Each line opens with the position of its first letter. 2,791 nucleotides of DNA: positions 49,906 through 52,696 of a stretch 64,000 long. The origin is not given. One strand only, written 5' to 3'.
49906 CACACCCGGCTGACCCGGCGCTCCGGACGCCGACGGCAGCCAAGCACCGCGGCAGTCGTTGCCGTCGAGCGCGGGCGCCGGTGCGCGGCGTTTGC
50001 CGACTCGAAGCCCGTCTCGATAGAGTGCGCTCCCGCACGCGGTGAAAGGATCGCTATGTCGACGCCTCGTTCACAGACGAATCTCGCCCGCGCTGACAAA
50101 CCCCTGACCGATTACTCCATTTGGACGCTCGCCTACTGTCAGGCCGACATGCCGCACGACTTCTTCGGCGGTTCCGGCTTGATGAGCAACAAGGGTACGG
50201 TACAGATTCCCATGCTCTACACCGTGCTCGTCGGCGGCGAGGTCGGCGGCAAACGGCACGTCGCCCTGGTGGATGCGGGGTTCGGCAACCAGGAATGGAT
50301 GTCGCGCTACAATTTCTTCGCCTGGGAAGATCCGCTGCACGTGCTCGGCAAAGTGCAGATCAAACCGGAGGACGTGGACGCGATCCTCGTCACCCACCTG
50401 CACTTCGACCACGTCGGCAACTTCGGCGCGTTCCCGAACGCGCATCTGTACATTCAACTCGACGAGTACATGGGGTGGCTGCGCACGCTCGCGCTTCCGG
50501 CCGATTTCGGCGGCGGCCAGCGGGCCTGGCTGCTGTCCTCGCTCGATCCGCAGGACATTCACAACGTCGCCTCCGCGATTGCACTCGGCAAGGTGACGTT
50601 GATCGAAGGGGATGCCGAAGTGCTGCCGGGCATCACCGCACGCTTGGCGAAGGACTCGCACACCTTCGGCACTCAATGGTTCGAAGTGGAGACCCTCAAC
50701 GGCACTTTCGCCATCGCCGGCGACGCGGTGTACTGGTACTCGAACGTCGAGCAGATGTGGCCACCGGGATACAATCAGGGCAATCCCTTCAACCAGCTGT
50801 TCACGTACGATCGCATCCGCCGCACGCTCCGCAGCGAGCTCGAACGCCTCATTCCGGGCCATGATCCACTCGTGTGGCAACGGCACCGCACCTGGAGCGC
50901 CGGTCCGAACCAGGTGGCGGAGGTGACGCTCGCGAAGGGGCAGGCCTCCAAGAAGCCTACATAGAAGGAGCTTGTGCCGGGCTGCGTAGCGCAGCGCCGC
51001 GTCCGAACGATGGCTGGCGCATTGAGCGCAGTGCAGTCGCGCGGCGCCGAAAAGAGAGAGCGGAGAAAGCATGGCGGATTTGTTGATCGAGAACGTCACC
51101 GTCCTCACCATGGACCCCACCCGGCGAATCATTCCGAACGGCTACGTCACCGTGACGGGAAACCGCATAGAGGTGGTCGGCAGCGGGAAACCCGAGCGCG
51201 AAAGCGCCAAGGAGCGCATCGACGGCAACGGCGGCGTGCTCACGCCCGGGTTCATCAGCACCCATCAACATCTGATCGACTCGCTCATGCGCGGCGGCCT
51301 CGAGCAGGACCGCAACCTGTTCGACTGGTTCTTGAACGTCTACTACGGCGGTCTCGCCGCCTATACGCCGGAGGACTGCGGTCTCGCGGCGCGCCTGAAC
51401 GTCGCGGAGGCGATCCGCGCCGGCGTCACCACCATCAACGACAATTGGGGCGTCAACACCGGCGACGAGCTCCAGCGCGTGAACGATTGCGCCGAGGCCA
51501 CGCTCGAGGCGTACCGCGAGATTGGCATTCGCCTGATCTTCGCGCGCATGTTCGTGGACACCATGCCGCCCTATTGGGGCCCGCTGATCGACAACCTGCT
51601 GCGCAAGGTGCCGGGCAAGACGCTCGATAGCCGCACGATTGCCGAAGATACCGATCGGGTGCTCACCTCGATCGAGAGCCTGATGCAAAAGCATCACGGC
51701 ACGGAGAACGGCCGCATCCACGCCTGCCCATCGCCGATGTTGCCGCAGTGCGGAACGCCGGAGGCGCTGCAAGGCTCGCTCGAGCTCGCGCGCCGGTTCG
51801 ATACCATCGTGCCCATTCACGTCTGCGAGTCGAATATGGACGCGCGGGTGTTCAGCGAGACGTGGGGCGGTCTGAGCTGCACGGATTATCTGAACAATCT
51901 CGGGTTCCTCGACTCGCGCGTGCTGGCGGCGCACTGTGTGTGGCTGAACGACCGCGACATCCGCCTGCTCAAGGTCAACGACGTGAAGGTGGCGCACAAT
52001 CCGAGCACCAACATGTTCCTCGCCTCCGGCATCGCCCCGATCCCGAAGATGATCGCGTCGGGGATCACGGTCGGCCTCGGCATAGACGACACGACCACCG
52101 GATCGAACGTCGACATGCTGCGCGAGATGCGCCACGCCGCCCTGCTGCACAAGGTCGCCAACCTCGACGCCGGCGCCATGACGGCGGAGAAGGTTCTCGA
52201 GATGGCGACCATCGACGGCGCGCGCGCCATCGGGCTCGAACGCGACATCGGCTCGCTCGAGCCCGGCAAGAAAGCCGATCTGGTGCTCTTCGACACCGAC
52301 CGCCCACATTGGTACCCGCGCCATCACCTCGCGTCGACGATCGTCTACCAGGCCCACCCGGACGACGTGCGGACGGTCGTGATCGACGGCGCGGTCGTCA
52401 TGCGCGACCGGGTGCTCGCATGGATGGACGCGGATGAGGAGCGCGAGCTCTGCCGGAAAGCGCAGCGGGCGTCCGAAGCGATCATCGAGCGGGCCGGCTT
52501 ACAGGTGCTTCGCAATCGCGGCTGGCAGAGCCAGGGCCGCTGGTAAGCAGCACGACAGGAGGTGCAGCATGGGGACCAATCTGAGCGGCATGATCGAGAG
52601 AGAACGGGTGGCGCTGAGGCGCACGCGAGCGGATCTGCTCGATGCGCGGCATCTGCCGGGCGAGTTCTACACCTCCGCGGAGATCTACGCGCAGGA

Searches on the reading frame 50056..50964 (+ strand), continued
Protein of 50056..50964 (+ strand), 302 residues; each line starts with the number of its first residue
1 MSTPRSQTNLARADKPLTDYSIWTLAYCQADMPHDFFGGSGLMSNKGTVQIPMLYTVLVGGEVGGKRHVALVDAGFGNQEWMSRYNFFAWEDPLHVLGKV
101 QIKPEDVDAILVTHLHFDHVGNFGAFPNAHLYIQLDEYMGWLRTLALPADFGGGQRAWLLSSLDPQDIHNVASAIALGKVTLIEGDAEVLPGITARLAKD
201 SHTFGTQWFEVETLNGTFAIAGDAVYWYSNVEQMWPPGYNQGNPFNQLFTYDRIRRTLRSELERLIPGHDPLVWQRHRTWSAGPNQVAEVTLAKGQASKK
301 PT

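Call 55: find_encoding_contigs(protein=P0003, flank=10000, max_places=1)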
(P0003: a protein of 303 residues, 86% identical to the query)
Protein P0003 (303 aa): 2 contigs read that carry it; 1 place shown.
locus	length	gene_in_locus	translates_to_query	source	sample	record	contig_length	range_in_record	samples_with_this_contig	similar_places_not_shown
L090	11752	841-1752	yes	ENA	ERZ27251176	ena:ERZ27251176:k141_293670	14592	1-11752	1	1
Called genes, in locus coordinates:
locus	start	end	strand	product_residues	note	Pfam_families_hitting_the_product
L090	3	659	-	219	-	?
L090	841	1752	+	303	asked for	PF00753:Lactamase_B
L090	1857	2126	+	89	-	-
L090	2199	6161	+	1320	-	-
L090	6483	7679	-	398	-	PF25917:BSH_RND, PF25973:BSH_CzcB (weak), PF25878:HH_AAEA_pHBA (faint), PF25876:HH_MFP_RND, PF25954:Beta-barrel_RND_2, PF25990:Beta-barrel_YknX (faint), PF25975:CzcB_C (weak), PF25989:YknX_C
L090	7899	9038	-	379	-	PF12704:MacB_PCD, PF02687:FtsX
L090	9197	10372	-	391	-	PF12704:MacB_PCD, PF02687:FtsX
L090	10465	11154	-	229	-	PF00005:ABC_tran, PF13304:AAA_21 (faint)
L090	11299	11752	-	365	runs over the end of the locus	-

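Call 56: find_encoding_contigs(protein=P0014, flank=10000, max_places=1)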
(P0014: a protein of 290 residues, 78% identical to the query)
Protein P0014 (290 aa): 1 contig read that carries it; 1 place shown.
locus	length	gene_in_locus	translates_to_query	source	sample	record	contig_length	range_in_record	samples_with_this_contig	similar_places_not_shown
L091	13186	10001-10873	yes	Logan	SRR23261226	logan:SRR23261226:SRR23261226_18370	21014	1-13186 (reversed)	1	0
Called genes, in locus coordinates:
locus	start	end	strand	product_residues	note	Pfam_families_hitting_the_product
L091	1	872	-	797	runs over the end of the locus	PF00069:Pkinase, PF07714:PK_Tyr_Ser-Thr, PF01636:APH (faint), PF03109:ABC1 (weak)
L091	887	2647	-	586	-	PF00069:Pkinase, PF00481:PP2C, PF13672:PP2C_2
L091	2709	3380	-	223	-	PF00498:FHA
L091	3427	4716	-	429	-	PF00092:VWA, PF13519:VWA_2, PF13768:VWA_3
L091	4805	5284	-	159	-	PF01322:Cytochrom_C_2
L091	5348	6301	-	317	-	PF00034:Cytochrom_C (faint)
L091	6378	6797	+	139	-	PF02470:MlaD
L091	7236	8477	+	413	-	PF02515:CoA_transf_3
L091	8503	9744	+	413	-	PF02515:CoA_transf_3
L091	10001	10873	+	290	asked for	PF00753:Lactamase_B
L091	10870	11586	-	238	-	PF10502:Peptidase_S26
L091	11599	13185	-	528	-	?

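Call 72: search_solved_structures(query=window:50056-50964:+, max_evalue=0.00001)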
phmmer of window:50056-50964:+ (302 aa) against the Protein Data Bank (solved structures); distinct sequences matched with E-value up to 0.00001: 21.
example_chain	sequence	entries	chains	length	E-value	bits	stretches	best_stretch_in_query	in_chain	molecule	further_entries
8x78_L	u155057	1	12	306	1.2e-121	409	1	18-301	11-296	Glyoxylase, beta-lactamase superfamily II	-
5eht_A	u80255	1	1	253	9e-12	48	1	93-142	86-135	N-acyl homoserine lactonase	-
2a7m_A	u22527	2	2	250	2.3e-11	46.7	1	94-142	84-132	N-acyl homoserine lactone hydrolase | N-acyl homoserine lactonase AiiA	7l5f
5eh9_A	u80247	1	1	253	2.4e-11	46.6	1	94-142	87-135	N-acyl homoserine lactonase AiiA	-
3dha_A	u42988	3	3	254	2.5e-11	46.6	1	94-142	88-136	N-Acyl Homoserine Lactone Hydrolase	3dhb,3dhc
2br6_A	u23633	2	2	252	7.7e-11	45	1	94-142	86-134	AIIA-LIKE PROTEIN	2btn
4j5f_A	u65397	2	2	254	1.2e-10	44.3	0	94-142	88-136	N-acyl homoserine lactonase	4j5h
6n9q_P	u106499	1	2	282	9.5e-10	41.4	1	93-279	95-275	Lactonase GcL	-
9b2j_A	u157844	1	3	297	1e-09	41.3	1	94-279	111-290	quorum-quenching N-acyl-homoserine lactonase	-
6n9i_A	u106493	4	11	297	1.1e-09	41.2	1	94-279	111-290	Putative hydrolase | GcL lactonase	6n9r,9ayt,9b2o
9b2i_A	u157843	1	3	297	1.3e-09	40.9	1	93-279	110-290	quorum-quenching N-acyl-homoserine lactonase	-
6cgy_A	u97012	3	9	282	2.3e-09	40.1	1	93-280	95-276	Beta-lactamase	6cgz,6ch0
9b2l_A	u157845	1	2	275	4.3e-09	39.2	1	93-279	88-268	quorum-quenching N-acyl-homoserine lactonase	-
9b2p_A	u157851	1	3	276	4.4e-09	39.2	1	93-279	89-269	quorum-quenching N-acyl-homoserine lactonase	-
9b2n_A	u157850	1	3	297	5.4e-09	38.9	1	94-279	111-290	quorum-quenching N-acyl-homoserine lactonase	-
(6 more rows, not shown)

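Call 75: search_solved_structures(query=P0076, max_evalue=1e-30, show_alignments=1)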
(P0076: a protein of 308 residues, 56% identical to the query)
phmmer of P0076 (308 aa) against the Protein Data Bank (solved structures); distinct sequences matched with E-value up to 1e-30: 1.
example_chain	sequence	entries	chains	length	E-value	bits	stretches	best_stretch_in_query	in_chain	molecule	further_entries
8x78_L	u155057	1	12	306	2.3e-136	457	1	11-302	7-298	Glyoxylase, beta-lactamase superfamily II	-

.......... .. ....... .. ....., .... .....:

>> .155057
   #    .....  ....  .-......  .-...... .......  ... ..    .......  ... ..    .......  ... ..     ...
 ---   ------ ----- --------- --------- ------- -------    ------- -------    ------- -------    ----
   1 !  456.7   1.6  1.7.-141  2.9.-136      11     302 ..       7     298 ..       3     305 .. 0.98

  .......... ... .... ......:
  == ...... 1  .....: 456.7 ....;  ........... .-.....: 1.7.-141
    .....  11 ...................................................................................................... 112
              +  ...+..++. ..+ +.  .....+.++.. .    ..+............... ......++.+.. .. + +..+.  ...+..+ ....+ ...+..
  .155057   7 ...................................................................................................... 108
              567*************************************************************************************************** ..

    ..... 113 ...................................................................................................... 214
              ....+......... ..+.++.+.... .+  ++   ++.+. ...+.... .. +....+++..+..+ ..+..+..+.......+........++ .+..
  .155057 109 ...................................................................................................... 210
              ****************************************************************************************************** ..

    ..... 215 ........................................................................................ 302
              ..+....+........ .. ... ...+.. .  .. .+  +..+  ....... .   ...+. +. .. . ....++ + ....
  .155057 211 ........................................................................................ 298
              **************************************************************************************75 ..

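Call 82: find_encoding_contigs(protein=P0038, flank=10000, max_places=1)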
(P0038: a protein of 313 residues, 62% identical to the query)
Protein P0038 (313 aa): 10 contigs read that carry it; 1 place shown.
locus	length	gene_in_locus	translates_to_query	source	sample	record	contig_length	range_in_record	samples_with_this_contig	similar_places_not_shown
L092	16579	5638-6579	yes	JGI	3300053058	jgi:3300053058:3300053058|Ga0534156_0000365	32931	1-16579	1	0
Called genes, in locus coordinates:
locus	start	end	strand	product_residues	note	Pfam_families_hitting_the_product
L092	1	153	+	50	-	?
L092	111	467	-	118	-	-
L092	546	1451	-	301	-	-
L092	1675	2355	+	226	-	PF00392:GntR, PF07729:FCD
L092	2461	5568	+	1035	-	PF13620:CarboxypepD_reg, PF13715:CarbopepD_reg_2, PF25183:OMP_b-brl_4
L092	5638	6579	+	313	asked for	PF00753:Lactamase_B, PF23023:Anti-Pycsar_Apyc1 (weak)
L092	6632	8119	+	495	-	PF00171:Aldedh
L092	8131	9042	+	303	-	PF02900:LigB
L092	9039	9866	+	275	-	PF02900:LigB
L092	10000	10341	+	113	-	PF01042:Ribonuc_L-PSP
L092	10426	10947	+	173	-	PF01613:Flavin_Reduct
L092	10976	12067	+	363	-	PF00296:Bac_luciferase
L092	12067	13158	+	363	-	-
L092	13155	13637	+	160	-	-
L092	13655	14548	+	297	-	PF00941:FAD_binding_5, PF03450:CO_deh_flav_C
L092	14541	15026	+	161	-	PF01799:Fer2_2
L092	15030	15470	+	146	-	PF10604:Polyketide_cyc2, PF06240:COXG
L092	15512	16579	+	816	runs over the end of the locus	PF01315:Ald_Xan_dh_C, PF02738:MoCoBD_1, PF20256:MoCoBD_2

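Call 83: find_encoding_contigs(protein=P0055, flank=10000, max_places=1)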
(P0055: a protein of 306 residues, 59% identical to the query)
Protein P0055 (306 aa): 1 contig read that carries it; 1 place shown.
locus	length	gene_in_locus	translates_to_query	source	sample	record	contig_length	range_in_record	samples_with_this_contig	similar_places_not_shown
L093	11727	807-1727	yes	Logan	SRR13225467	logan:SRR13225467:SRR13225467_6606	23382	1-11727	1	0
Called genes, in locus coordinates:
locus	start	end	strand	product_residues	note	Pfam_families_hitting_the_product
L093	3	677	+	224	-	?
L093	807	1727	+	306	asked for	PF00753:Lactamase_B, PF23023:Anti-Pycsar_Apyc1 (weak)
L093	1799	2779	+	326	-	PF20434:BD-FAE, PF07859:Abhydrolase_3, PF00135:COesterase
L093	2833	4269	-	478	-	PF02321:OEP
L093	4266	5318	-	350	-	PF25917:BSH_RND, PF25919:BSH_CusB (weak), PF25973:BSH_CzcB (weak), PF25881:HH_YBHG, PF25954:Beta-barrel_RND_2 (faint), PF25963:Beta-barrel_AAEA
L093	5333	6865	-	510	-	PF07690:MFS_1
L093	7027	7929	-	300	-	PF00126:HTH_1, PF03466:LysR_substrate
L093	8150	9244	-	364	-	PF00724:Oxidored_FMN, PF01207:Dus (weak)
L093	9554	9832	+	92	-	PF07045:DUF1330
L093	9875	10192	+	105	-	PF03050:DDE_Tnp_IS66 (weak), PF13817:DDE_Tnp_IS66_C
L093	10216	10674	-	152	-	PF01638:HxlR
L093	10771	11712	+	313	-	PF05368:NmrA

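Call 84: find_encoding_contigs(protein=P0041, flank=10000, max_places=1)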
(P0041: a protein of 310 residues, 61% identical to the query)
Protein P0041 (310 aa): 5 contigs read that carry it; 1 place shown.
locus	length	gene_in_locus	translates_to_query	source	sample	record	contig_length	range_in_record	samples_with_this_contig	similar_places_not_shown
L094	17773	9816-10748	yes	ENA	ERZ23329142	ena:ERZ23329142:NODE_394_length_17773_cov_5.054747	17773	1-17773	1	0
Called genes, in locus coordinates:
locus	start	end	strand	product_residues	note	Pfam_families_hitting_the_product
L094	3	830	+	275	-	?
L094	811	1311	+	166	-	-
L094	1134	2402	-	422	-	PF00890:FAD_binding_2 (faint), PF01134:GIDA (faint), PF01266:DAO (faint), PF03486:HI0933_like (faint), PF07992:Pyr_redox_2, PF13738:Pyr_redox_3, PF00070:Pyr_redox, PF14759:Reductase_C, +1 more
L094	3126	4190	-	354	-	PF00465:Fe-ADH, PF13685:Fe-ADH_2, PF25137:ADH_Fe_C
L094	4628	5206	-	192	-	PF03358:FMN_red, PF02525:Flavodoxin_2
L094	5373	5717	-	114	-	PF07876:Dabb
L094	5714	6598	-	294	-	PF04444:Dioxygenase_N, PF00775:Dioxygenase_C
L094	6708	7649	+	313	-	PF00126:HTH_1, PF03466:LysR_substrate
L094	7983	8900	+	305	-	PF00165:HTH_AraC, PF12833:HTH_18, PF00165:HTH_AraC (weak)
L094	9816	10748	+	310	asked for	PF00753:Lactamase_B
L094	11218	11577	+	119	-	PF07681:DoxX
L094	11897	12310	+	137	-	PF07690:MFS_1, PF12832:MFS_1_like (weak)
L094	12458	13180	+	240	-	PF07690:MFS_1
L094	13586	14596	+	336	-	PF01738:DLH (weak)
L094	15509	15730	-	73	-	-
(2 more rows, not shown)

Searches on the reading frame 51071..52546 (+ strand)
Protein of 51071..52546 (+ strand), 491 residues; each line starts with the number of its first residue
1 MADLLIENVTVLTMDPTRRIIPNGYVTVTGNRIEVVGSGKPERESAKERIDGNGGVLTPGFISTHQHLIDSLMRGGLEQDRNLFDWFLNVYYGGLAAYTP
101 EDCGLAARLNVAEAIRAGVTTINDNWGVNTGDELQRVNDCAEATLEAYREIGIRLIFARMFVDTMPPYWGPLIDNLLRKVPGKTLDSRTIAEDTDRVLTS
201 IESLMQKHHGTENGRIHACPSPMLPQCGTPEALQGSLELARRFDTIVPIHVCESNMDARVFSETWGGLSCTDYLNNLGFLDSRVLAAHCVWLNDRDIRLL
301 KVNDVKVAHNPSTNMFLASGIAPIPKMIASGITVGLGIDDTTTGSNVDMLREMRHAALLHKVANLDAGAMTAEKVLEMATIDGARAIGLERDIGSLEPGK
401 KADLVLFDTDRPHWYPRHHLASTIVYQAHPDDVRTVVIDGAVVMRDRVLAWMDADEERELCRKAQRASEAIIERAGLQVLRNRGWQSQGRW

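Call 12: search_protein_families(library=pfam, proteins=[window:51071-52546:+], max_evalue=0.0001)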
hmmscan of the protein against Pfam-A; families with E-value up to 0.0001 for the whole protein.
window:51071-52546:+ (491 aa): 2 families
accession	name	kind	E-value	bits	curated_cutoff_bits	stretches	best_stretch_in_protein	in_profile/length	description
PF01979.26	Amidohydro_1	-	1.1e-63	216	25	1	56-443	1-345/345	Amidohydrolase family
PF07969.17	Amidohydro_3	-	1.4e-17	64.8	29.7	1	285-443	309-471/472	Amidohydrolase family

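Call 17: search_protein_families(library=ncbifam, proteins=[window:51071-52546:+], max_evalue=1e-10)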
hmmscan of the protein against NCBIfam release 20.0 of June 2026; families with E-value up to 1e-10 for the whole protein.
window:51071-52546:+ (491 aa): 28 families (the best 25 are shown)
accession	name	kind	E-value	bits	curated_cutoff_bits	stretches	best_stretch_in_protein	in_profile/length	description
NF005557.0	PRK07228.1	equivalog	2e-101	339.9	522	1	4-477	3-443/445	5'-deoxyadenosine deaminase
NF004701.0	PRK06038.1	equivalog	1.2e-94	317.5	609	2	198-475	159-430/432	N-ethylammeline chlorohydrolase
NF006055.0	PRK08203.1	equivalog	7e-82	275.4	532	1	4-472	7-451/455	8-oxoguanine deaminase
NF006252.0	PRK08393.1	equivalog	1.1e-71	242.1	617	1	200-458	158-411/424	N-ethylammeline chlorohydrolase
NF006549.0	PRK09045.1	equivalog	3.9e-71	240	540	2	190-465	164-433/444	TRZ/ATZ family hydrolase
NF006056.0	PRK08204.1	subfamily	2.1e-66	224.6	391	1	2-476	3-445/449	hypothetical protein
NF004995.0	PRK06380.1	subfamily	7.3e-65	219.6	567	2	230-450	185-405/418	metal-dependent hydrolase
NF005211.0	PRK06687.1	equivalog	8.4e-63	212.6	703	2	188-446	157-411/419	TRZ/ATZ family protein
NF009059.0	PRK12393.1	equivalog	2.9e-60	204.3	543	1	4-472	7-456/460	amidohydrolase family protein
NF012037.0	PRK15493.1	equivalog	2.5e-53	181.4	779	1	181-451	148-416/435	bifunctional S-methyl-5'-thioadenosine deaminase/S-adenosylhomocysteine deaminase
NF005540.0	PRK07203.1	equivalog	3.2e-51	174.4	444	2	237-471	211-438/444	putative aminohydrolase SsnA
TIGR03314.1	Se_ssnA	subfamily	7.5e-49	166.8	455.5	2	244-468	217-434/441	putative selenium metabolism protein SsnA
NF004801.0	PRK06151.1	subfamily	1.1e-46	159.7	416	1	13-473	13-464/491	chlorohydrolase family protein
NF006681.0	PRK09229.1-2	equivalog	2e-45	155.4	362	1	20-453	18-434/451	formimidoylglutamate deiminase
TIGR02967.1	guan_deamin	equivalog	5.3e-40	137.6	375.4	1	21-411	4-364/401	guanine deaminase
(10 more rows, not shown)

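Call 73: search_solved_structures(query=window:51071-52546:+, max_evalue=1e-40)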
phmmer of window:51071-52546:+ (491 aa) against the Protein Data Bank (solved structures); distinct sequences matched with E-value up to 1e-40: 6.
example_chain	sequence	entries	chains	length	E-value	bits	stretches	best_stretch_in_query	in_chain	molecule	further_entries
4v1x_A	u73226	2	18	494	8.9e-104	351.3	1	3-487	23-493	ATRAZINE CHLOROHYDROLASE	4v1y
3hpa_A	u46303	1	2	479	6.3e-53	183.6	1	4-455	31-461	AMIDOHYDROLASE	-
7ww2_A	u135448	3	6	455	4.5e-52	180.8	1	4-454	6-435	8-oxoguanine deaminase | Hydroxydechloroatrazine ethylaminohydrolase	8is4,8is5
4f0r_A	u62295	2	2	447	5.5e-50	173.9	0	222-456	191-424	5-methylthioadenosine/S-adenosylhomocysteine deaminase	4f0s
4dyk_A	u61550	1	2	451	1.1e-41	146.5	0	214-465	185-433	AMIDOHYDROLASE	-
4gbd_A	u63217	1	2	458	1.4e-41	146.1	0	214-464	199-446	Putative uncharacterized protein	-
